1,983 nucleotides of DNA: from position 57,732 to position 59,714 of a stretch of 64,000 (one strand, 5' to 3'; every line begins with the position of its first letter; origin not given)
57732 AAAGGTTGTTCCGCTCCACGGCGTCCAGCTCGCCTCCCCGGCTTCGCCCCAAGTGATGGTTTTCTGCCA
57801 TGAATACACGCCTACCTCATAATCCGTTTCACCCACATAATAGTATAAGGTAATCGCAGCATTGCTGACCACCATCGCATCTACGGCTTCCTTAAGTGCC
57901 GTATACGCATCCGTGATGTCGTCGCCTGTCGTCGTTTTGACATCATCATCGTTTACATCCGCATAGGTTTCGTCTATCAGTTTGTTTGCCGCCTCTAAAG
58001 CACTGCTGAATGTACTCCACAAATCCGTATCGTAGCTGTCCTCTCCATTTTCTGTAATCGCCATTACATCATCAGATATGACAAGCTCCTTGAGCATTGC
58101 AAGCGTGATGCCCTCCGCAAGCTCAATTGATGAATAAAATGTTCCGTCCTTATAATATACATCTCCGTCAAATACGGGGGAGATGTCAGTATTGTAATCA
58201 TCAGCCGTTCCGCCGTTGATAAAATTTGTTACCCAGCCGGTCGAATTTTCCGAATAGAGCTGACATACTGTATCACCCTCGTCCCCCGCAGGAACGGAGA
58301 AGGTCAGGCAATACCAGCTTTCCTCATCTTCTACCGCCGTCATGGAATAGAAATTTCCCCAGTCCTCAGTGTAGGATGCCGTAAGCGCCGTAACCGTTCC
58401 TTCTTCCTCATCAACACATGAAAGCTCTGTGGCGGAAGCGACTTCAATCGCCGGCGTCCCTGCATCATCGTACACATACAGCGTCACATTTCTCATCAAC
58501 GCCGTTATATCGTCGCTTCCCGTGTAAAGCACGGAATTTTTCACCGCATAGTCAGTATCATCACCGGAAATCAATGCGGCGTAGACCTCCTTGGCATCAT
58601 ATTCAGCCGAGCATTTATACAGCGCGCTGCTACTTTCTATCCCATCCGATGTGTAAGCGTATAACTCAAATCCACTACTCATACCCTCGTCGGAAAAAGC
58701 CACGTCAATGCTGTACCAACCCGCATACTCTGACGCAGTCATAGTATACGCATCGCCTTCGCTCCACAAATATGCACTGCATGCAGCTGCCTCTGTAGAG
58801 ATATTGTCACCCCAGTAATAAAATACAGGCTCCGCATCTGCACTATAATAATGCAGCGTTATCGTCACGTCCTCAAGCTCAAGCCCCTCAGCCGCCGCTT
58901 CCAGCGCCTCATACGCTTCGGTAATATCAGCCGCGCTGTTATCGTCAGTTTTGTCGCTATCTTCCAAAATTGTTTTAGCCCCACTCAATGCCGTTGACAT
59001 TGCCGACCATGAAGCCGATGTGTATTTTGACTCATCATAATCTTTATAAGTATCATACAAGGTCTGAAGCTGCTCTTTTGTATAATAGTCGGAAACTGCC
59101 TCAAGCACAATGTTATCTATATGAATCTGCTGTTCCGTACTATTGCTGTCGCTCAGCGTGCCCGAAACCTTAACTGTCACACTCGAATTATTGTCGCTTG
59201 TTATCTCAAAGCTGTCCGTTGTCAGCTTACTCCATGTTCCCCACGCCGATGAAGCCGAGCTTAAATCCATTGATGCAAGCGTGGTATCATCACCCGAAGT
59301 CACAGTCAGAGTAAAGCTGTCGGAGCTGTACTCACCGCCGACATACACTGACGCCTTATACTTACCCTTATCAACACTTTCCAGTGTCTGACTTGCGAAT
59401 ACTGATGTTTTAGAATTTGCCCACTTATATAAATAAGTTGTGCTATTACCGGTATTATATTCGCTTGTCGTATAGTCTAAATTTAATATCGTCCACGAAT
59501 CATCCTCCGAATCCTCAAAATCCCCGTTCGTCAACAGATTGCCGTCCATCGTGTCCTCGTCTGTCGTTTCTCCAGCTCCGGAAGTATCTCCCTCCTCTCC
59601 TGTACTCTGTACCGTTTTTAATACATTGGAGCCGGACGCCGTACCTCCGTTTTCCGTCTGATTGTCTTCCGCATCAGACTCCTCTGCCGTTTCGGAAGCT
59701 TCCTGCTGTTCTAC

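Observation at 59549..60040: G8 homopolymer uncouples the signal peptide from a 2,368-aa galactanase: candidate phase-variation switch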

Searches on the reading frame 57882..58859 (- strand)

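Call 65: search_protein_families(library=pfam, proteins=[window:57882-58859:-], max_evalue=0.1)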
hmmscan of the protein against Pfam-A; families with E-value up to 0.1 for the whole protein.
seq(326 aa): 1 family
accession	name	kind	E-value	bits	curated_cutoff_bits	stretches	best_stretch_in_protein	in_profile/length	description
PF07554.19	FIVAR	-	0.0067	17.5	29.2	1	275-311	23-60/71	FIVAR domain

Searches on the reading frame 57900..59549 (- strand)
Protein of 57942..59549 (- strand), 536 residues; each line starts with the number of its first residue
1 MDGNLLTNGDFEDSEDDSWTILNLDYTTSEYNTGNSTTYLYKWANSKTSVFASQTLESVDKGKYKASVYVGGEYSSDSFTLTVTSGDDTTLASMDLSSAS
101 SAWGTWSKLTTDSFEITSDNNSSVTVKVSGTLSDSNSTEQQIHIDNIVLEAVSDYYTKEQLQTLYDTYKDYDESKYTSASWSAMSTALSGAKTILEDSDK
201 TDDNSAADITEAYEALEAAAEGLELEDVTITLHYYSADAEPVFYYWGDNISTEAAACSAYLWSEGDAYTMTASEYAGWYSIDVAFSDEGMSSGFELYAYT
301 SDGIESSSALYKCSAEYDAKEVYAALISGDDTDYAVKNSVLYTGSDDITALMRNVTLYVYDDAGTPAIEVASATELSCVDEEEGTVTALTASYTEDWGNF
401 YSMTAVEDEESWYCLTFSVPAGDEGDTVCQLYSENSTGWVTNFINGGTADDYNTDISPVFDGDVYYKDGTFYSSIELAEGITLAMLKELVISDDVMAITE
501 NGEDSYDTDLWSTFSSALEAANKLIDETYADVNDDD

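Call 14: find_related_loci(query=window:57942-59549:-, collection=genome_contigs, flank=6000)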
Query seq(536 aa) (536 aa) in genome_contigs; peptide patterns used: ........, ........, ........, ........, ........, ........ (x = any residue, [..] = any of these).
57 stretches matched a pattern; 1 encode a relative of the query (tblastn E <= 1e-3); 1 distinct loci.
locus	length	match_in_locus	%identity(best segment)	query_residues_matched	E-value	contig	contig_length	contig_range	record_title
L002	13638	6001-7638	78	2-536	0e+0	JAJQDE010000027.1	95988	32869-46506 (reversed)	MAG: Lachnospiraceae bacterium isolate C.B3_9 NODE_49_length_95988_cov_19.946963, whole genome shotgun sequence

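Call 19: search_protein_families(library=pfam, proteins=[L002:778-1878:+, L002:1875-3275:+, L002:3260-4372:+, L002:4891-5439:+], max_evalue=0.001)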
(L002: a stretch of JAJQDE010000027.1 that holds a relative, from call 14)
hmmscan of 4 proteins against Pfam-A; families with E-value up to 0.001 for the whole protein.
L002:778-1878:+ (366 aa): 7 families
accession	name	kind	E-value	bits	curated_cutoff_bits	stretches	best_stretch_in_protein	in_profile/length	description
PF07478.18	Dala_Dala_lig_C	-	2.1e-49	168.2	24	1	157-347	2-203/204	D-ala D-ala ligase C-terminus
PF01820.27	Dala_Dala_lig_N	-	2.7e-22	80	34.6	1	6-138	1-120/121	D-ala D-ala ligase N-terminus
PF02786.22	CPSase_L_D2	-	2.9e-09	37.2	19.8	1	149-318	1-178/211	Carbamoyl-phosphate synthase L chain, ATP binding domain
PF13535.11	ATP-grasp_4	-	1.6e-08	34.7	27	1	184-319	3-151/160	ATP-grasp domain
PF01071.24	GARS_A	-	7.2e-06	26.4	27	1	149-244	2-106/194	Phosphoribosylglycinamide synthetase, ATP-grasp (A) domain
PF08443.16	RimK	-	2.1e-05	24.6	21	1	147-238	1-95/188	RimK-like ATP-grasp domain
PF02655.19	ATP-grasp_3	-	2.2e-05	25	23.2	1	149-317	3-154/160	ATP-grasp domain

L002:1875-3275:+ (466 aa): 3 families
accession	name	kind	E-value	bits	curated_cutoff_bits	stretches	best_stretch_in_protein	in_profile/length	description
PF08245.18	Mur_ligase_M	-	1.5e-41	143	24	1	111-302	1-199/200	Mur ligase middle domain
PF02875.26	Mur_ligase_C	-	2.9e-20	73.8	28.4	1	325-452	1-126/127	Mur ligase, glutamate ligase domain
PF01225.30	Mur_ligase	-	9.5e-11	42.4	21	1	31-79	4-68/95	Mur ligase family, catalytic domain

L002:3260-4372:+ (370 aa): 15 families
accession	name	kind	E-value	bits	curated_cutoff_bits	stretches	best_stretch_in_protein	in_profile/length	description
PF00248.27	Aldo_ket_red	-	4.8e-38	131.3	24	1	7-279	1-288/291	Aldo/keto reductase family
PF13187.11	Fer4_9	-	4.8e-12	46.2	27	1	292-355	2-50/52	4Fe-4S dicluster domain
PF13237.11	Fer4_10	-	6.3e-08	32.9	25.5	1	290-353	7-53/53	4Fe-4S dicluster domain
PF13534.11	Fer4_17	-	1.8e-07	32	22.2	1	292-356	2-60/61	4Fe-4S dicluster domain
PF00037.32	Fer4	-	3e-07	30.4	21.1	0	340-354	6-20/24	4Fe-4S binding domain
PF13183.11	Fer4_8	-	8.3e-07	29.9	27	1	291-355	4-67/68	4Fe-4S dicluster domain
PF12838.12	Fer4_7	-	1.2e-06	29.3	27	1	292-354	2-50/52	4Fe-4S dicluster domain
PF13746.11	Fer4_18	-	2.6e-06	28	27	0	338-358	57-77/114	4Fe-4S dicluster domain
PF12837.12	Fer4_6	-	1.3e-05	25.3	25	0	340-353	7-20/24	4Fe-4S binding domain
PF12797.12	Fer4_2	-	4.1e-05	23.7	24.5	0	340-353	8-21/22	4Fe-4S binding domain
PF14691.11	Fer4_20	-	4.4e-05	23.7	25.8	0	338-366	20-50/113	Dihydroprymidine dehydrogenase domain II, 4Fe-4S cluster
PF12798.12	Fer4_3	-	6.5e-05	23.9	27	0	292-306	1-15/15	4Fe-4S binding domain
PF17179.9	Fer4_22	-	0.0001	23.5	27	0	277-306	66-95/95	4Fe-4S dicluster domain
PF14697.11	Fer4_21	-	0.00011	22.7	35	0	340-354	6-20/59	4Fe-4S dicluster domain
PF12800.12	Fer4_4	-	0.0003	21.3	24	0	340-353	2-15/17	4Fe-4S binding domain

L002:4891-5439:+ (182 aa): 1 family
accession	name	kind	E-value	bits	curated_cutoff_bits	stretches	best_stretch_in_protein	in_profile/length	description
PF01381.28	HTH_3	-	0.0001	22.7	23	1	91-144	1-53/55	Helix-turn-helix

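Call 25: find_related_loci(query=A1, collection=metagenome_contigs, flank=4000)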
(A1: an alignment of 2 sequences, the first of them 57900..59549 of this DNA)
Query A1 (550 aa) in metagenome_contigs; peptide patterns used: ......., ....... (x = any residue, [..] = any of these).
523 stretches matched a pattern, but none encodes a relative of the query by tblastn (E <= 1e-3).
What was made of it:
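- Tried and rejected: A protein-pattern scan with alignment A1 also gave 0 relatives (call 25).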

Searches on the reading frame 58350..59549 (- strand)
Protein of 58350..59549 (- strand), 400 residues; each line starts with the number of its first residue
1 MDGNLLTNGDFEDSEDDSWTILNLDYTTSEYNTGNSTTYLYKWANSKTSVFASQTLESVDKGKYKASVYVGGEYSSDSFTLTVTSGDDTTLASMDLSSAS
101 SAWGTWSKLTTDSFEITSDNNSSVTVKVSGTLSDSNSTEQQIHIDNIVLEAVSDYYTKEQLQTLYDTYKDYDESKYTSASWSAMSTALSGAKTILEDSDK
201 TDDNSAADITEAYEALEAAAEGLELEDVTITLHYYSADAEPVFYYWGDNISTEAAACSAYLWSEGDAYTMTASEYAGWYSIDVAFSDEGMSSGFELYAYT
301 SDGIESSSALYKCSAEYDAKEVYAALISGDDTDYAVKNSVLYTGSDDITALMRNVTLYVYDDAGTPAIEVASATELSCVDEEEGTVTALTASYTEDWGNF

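Call 21: find_homologous_proteins(query=window:58464-59549:-)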
Query seq(362 aa): 3409 candidates shared short words with the query, none scored E <= 0.001.

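Call 70: search_protein_representatives(protein=window:58350-59549:-)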
Query: 400 residues. Proteins with E-value up to 0.001 (for the whole library): 311; up to 1e-10: 74; up to 1e-30: 28. The best 150 are listed.
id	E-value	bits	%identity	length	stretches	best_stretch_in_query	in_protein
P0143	1.8e-84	300.6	38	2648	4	18-399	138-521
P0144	5.8e-81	289.0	36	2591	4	5-399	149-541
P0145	1.2e-78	281.4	34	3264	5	4-388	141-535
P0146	3.0e-78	280.1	36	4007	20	142-225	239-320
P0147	5.8e-78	279.2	47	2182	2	5-400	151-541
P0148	2.2e-72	260.8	40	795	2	5-399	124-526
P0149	6.8e-67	242.7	38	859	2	2-400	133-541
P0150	5.6e-61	223.3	33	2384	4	17-399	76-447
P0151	1.8e-60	221.6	40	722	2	3-399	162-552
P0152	1.3e-59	218.7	34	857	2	105-399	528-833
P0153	9.9e-58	212.6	39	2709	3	160-387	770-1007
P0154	2.5e-57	211.3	40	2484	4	160-393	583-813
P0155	1.6e-56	208.6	39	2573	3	159-399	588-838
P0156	3.8e-55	204.1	37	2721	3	172-391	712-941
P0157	3.2e-54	201.0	39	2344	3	6-247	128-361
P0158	8.7e-53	196.3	35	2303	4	6-378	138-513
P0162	3.8e-43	164.6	38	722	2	18-399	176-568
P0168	7.3e-36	140.6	36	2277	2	4-390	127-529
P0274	6.9e-07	45.3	41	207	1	5-82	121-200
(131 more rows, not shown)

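Call 72: find_encoding_contigs(protein=P0143, flank=1500, max_places=10)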
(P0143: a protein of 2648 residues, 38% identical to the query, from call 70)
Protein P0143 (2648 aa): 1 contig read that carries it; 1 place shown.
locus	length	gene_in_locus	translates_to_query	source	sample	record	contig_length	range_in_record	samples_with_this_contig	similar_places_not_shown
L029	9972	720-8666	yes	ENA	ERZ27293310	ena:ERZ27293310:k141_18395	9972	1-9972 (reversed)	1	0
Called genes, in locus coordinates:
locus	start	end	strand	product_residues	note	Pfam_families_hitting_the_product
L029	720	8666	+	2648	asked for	PF07554:FIVAR (weak), PF00150:Cellulase (weak), PF07745:Glyco_hydro_53, PF07532:Big_4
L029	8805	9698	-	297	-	-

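Call 76: list_cluster_members(proteins=[P0143, P0144, P0158, P0168, P0162, P0152, P0274])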
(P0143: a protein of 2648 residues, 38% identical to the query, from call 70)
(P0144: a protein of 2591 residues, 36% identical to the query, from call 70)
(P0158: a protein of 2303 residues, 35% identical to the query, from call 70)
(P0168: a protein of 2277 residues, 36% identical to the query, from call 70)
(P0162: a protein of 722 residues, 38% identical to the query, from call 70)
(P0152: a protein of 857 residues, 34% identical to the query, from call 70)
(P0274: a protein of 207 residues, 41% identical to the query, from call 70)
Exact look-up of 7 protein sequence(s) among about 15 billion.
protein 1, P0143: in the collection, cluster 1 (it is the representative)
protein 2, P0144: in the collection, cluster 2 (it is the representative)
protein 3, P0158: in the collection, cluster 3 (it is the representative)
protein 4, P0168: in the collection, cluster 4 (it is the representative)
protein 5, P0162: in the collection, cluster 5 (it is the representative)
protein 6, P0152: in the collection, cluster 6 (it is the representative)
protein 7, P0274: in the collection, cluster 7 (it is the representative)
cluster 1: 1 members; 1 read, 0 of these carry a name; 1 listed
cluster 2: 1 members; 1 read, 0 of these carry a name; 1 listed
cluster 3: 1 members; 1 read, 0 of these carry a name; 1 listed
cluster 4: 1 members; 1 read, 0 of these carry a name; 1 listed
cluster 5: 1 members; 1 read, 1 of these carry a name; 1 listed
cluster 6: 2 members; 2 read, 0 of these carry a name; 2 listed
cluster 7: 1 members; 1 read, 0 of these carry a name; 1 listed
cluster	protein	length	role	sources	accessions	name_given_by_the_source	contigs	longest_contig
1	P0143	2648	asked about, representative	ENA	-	-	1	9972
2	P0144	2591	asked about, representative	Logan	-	-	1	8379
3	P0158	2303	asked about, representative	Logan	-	-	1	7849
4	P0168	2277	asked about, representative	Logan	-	-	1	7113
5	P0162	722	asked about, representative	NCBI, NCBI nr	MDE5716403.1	MAG: hypothetical protein K2I53_02080, partial [Lachnospiraceae bacterium] | hypothetical protein [Lachnospiraceae bacterium]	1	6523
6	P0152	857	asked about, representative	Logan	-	-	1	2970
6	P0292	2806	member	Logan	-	-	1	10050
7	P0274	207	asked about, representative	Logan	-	-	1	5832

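Call 78: search_protein_families(library=pfam, proteins=[P0144, P0158, P0168, P0292], max_evalue=0.00001)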
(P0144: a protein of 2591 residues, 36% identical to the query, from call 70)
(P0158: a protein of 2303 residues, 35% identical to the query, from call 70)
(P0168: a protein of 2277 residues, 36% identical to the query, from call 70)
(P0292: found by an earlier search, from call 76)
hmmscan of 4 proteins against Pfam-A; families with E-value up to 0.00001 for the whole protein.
P0144 (2591 aa): 3 families
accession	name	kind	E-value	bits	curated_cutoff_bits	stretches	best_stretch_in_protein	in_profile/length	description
PF07745.19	Glyco_hydro_53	-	8.3e-115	383.8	24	1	1052-1430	1-338/340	Glycosyl hydrolase family 53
PF07554.19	FIVAR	-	9.5e-09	36.2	29.2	0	307-366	5-70/71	FIVAR domain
PF07532.17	Big_4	-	3.5e-08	33.3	22.1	1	1452-1506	4-57/59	Bacterial Ig-like domain (group 4)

P0158 (2303 aa): 4 families
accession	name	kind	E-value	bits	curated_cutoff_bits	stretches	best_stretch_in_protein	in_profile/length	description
PF07745.19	Glyco_hydro_53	-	4.7e-112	374.8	24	1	844-1228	1-338/340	Glycosyl hydrolase family 53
PF18998.6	Flg_new_2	-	6.5e-09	36.1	23.6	1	1500-1540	8-47/73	Divergent InlB B-repeat domain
PF07532.17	Big_4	-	2.7e-07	30.4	22.1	1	1259-1313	5-57/59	Bacterial Ig-like domain (group 4)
PF07554.19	FIVAR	-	2.8e-06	28.3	29.2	0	298-360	4-70/71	FIVAR domain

P0168 (2277 aa): 3 families
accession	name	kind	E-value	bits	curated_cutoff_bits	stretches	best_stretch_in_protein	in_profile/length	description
PF07745.19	Glyco_hydro_53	-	8.6e-115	383.8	24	1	717-1096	1-338/340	Glycosyl hydrolase family 53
PF07532.17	Big_4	-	3.9e-11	42.8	22.1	1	1117-1173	3-57/59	Bacterial Ig-like domain (group 4)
PF07554.19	FIVAR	-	1.6e-06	29.1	29.2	0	634-695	2-68/71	FIVAR domain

P0292 (2806 aa): 2 families
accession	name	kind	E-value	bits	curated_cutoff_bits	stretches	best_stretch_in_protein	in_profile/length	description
PF07745.19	Glyco_hydro_53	-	4.1e-112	375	24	1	1216-1592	1-338/340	Glycosyl hydrolase family 53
PF07532.17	Big_4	-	3.5e-10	39.7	22.1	1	1614-1668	4-57/59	Bacterial Ig-like domain (group 4)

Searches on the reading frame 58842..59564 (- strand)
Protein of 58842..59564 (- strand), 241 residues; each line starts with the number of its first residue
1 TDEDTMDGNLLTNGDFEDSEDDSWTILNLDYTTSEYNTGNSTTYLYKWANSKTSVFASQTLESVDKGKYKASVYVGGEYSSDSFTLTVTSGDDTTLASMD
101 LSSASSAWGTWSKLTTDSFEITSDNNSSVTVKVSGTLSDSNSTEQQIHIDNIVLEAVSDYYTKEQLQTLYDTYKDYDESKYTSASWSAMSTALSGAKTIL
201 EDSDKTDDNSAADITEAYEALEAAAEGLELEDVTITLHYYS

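Call 65: search_protein_families(library=pfam, proteins=[window:58842-59564:-], max_evalue=0.1)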
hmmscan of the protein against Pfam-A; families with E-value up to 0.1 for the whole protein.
seq(241 aa): 1 family
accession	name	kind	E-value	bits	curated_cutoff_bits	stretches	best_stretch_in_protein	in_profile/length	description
PF07554.19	FIVAR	-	0.00036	21.5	29.2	1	163-228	2-70/71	FIVAR domain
